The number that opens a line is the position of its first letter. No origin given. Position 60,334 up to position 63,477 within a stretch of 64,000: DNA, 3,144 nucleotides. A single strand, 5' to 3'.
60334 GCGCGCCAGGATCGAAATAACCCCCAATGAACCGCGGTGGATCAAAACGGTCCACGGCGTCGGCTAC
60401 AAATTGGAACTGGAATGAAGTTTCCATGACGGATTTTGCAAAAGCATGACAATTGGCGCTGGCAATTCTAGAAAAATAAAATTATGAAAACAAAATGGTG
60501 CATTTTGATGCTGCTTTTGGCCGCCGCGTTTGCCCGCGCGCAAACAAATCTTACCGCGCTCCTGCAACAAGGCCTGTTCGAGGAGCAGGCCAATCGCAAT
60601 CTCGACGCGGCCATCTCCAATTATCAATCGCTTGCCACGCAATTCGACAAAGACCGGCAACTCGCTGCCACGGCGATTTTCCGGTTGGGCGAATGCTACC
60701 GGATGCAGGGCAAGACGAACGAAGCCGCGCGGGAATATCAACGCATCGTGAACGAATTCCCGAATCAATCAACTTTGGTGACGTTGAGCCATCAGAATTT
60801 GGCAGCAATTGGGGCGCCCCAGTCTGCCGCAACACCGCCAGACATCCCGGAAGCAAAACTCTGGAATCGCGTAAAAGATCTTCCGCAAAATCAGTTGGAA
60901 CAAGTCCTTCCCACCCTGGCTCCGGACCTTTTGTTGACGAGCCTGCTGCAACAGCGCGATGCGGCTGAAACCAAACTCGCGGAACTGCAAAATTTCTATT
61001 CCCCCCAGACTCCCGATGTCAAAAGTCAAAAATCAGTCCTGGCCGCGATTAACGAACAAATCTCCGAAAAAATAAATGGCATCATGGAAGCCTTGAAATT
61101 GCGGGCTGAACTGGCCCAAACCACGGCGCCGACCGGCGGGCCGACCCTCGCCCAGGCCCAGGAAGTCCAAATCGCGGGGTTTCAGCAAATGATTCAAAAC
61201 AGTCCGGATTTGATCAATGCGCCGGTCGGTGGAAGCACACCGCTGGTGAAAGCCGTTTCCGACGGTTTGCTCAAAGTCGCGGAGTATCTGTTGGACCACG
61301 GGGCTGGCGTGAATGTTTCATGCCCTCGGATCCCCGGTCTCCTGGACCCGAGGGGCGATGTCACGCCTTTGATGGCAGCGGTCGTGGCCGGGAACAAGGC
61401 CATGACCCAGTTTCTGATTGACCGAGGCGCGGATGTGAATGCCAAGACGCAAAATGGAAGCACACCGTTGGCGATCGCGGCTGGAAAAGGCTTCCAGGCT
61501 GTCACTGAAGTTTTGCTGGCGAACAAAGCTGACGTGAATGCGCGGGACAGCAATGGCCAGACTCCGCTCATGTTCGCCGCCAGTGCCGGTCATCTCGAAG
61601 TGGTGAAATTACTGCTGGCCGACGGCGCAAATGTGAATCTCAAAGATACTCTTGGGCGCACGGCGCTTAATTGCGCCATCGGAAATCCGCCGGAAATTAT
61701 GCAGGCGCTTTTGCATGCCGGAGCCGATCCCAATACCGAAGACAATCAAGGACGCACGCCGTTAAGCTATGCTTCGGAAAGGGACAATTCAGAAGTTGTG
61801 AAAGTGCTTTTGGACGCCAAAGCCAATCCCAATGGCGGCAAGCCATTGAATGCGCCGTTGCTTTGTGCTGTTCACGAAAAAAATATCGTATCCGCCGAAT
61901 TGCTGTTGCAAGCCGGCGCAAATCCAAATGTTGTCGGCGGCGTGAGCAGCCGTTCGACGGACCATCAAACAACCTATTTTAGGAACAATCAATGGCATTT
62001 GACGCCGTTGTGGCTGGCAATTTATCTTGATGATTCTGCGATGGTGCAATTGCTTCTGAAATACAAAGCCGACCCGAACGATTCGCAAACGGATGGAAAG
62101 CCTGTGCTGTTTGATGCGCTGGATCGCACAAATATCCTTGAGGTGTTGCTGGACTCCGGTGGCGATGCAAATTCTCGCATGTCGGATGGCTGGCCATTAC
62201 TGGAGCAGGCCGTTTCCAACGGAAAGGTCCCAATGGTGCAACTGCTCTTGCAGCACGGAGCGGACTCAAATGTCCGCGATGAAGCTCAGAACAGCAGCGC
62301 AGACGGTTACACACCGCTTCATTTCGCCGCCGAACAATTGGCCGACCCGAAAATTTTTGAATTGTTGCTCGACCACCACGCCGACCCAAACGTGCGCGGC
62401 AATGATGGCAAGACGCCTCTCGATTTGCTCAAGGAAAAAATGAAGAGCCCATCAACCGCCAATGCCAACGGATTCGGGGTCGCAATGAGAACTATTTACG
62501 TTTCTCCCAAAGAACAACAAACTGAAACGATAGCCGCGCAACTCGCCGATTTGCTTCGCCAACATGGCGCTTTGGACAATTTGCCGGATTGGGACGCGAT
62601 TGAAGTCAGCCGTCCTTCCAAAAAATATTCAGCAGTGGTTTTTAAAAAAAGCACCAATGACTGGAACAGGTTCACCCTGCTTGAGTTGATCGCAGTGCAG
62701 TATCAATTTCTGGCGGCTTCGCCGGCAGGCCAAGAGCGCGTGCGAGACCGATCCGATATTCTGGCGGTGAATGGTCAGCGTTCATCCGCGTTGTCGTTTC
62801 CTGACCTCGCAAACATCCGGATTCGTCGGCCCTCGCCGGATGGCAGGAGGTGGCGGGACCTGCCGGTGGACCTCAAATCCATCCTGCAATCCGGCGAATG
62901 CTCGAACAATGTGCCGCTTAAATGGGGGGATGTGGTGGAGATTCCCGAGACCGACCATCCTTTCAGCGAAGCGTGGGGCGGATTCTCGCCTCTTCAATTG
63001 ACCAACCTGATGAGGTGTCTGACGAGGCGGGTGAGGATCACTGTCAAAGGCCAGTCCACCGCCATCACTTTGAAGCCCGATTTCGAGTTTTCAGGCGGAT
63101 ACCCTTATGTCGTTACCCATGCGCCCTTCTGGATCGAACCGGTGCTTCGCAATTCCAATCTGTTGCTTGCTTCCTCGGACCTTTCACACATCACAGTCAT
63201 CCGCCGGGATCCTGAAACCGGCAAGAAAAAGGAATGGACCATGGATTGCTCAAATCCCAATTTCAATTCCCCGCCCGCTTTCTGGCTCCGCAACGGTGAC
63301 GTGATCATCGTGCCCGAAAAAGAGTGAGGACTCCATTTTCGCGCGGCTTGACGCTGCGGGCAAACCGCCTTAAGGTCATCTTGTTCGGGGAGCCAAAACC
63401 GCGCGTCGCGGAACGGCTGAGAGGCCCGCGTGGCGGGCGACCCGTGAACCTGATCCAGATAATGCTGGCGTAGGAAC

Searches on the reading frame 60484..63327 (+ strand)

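Call 75: search_protein_families(library=pfam, proteins=[window:60484-63327:+], max_evalue=0.00001)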
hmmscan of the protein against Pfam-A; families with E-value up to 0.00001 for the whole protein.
window:60484-63327:+ (947 aa): 8 families
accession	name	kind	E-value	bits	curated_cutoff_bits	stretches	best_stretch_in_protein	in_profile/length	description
PF12796.13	Ank_2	-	6.9e-77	254.5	27.3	5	296-388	1-90/90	Ankyrin repeats (3 copies)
PF00023.36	Ank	-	4.2e-68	221.8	21.1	2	357-388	1-32/33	Ankyrin repeat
PF13857.12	Ank_5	-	1.3e-52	175.6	27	3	344-396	1-54/56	Ankyrin repeats (many copies)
PF13606.12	Ank_3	-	2e-47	153.4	22.3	0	357-385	1-29/30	Ankyrin repeat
PF13637.12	Ank_4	-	3e-41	138.9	22.7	3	341-378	13-50/50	Ankyrin repeats (many copies)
PF24521.3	Ank_KRIT1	-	7.4e-15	55.4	80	0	567-654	49-130/149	KRIT1 ankyrin-repeats domain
PF23745.1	ANK_LRRK2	-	3.1e-10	40.5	27.5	0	297-378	36-113/130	LRRK2 ANK repeat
PF13174.12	TPR_6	-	1.4e-08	35.3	26.3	1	64-94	2-32/33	Tetratricopeptide repeat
